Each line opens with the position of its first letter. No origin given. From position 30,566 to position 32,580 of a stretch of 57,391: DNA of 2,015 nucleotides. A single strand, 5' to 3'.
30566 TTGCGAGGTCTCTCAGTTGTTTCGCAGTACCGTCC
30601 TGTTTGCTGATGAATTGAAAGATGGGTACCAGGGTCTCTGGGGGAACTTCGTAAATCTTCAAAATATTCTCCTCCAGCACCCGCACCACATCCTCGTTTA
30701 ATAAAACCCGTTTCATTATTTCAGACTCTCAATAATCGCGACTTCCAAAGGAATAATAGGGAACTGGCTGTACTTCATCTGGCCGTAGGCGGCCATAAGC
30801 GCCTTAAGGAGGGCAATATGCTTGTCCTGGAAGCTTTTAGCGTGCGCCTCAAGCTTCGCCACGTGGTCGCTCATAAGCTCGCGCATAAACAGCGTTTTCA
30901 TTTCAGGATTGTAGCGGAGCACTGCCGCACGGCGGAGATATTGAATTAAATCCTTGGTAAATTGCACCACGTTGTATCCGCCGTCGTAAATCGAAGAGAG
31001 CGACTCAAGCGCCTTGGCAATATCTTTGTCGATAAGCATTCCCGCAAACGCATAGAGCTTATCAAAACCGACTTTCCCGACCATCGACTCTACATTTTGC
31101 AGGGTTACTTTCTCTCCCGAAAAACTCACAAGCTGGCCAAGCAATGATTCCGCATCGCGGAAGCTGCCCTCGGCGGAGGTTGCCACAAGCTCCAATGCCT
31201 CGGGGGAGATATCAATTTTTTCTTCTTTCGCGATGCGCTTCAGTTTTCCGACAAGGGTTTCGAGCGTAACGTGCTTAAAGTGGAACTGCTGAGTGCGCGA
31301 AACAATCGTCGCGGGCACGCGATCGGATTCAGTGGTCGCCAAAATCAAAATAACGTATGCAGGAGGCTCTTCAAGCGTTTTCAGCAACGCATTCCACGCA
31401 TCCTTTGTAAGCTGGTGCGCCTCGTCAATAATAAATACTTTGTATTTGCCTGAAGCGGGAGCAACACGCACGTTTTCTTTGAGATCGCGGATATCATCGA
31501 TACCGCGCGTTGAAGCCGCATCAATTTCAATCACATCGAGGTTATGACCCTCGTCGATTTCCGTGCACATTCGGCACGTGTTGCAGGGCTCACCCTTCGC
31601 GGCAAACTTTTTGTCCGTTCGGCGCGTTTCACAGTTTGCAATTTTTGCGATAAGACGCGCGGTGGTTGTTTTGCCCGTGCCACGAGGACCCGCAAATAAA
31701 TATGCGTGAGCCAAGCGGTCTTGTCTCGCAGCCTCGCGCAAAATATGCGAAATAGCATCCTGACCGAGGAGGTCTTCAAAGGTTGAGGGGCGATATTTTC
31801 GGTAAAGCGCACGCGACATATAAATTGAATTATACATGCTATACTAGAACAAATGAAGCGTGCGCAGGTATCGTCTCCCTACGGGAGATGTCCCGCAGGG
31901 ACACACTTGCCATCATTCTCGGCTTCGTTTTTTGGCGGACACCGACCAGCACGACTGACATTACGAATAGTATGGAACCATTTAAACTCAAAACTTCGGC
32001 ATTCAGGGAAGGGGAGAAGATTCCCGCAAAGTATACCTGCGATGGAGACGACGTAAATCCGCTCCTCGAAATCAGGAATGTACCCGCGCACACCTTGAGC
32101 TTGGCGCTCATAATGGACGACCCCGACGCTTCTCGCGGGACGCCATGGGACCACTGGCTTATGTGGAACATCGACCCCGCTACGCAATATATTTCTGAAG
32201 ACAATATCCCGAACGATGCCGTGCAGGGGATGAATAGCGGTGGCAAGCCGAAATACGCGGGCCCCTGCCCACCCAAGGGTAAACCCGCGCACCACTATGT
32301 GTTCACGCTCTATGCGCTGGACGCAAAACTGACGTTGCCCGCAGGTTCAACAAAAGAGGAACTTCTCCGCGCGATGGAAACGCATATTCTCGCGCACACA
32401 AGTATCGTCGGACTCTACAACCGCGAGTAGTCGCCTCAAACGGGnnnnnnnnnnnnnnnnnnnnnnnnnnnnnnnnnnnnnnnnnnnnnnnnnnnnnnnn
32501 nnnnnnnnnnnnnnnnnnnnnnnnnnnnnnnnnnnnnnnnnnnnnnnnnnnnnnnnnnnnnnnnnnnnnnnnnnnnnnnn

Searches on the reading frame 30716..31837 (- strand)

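Call 36: search_protein_families(library=pfam, proteins=[window:30716-31837:-])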
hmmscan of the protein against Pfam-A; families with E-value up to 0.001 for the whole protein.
window:30716-31837:- (373 aa): 13 families
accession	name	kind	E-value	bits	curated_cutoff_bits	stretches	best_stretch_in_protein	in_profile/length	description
PF13177.12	DNA_pol3_delta2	-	2.9e-45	154.6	27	1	26-190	2-160/161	DNA polymerase III, delta subunit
PF00004.35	AAA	-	2.8e-13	50.9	21.2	1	47-185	2-126/131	ATPase family associated with various cellular activities (AAA)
PF22608.2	DNAX_ATPase_lid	-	1.5e-11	44.4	27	1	196-241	3-48/49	DNA polymerase III clamp loader subunit, ATPase lid domain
PF12169.13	DNA_pol3_gamma3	-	1.9e-10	41.1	24.4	1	244-369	1-125/143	DNA polymerase III subunits gamma and tau domain III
PF13401.12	AAA_22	-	2e-07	31.8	27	1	46-165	8-121/130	AAA domain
PF05496.18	RuvB_N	-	2.7e-07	30.9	27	1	16-79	2-69/159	Holliday junction DNA helicase RuvB P-loop domain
PF04851.21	ResIII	-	1.1e-06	29.1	22.5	0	122-166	116-159/164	Type III restriction enzyme, res subunit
PF13604.12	AAA_30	-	6.7e-06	26.4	27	1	46-165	21-122/191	AAA domain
PF13191.12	AAA_16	-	7.4e-05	23.7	32.6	0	28-164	11-166/167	AAA ATPase domain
PF13245.12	AAA_19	-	0.00015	22.4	25.1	1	35-165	3-123/134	AAA domain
PF07724.20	AAA_2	-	0.00046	20.7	27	0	46-157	6-101/166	AAA domain (Cdc48 subfamily)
PF09848.15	SLFN-g3_helicase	-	0.00059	19.7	24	1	46-215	4-155/354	Schlafen group 3, DNA/RNA helicase domain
PF07728.20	AAA_5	-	0.00062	20.2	22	0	47-70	3-27/139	AAA domain (dynein-related subfamily)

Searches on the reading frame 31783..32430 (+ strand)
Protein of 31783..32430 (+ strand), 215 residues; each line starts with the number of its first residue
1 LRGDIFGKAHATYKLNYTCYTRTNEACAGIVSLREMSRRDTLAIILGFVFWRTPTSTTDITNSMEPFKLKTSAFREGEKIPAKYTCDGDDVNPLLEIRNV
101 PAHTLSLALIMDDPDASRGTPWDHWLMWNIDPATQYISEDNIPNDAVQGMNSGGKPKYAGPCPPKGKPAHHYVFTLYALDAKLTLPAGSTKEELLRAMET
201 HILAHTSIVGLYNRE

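Call 36: search_protein_families(library=pfam, proteins=[window:31783-32430:+])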
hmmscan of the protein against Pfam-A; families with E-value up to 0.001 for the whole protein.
window:31783-32430:+ (215 aa): 1 family
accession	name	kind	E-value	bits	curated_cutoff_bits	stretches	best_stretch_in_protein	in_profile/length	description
PF01161.25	PBP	-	1e-39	136.4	24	1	79-212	1-135/135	Phosphatidylethanolamine-binding protein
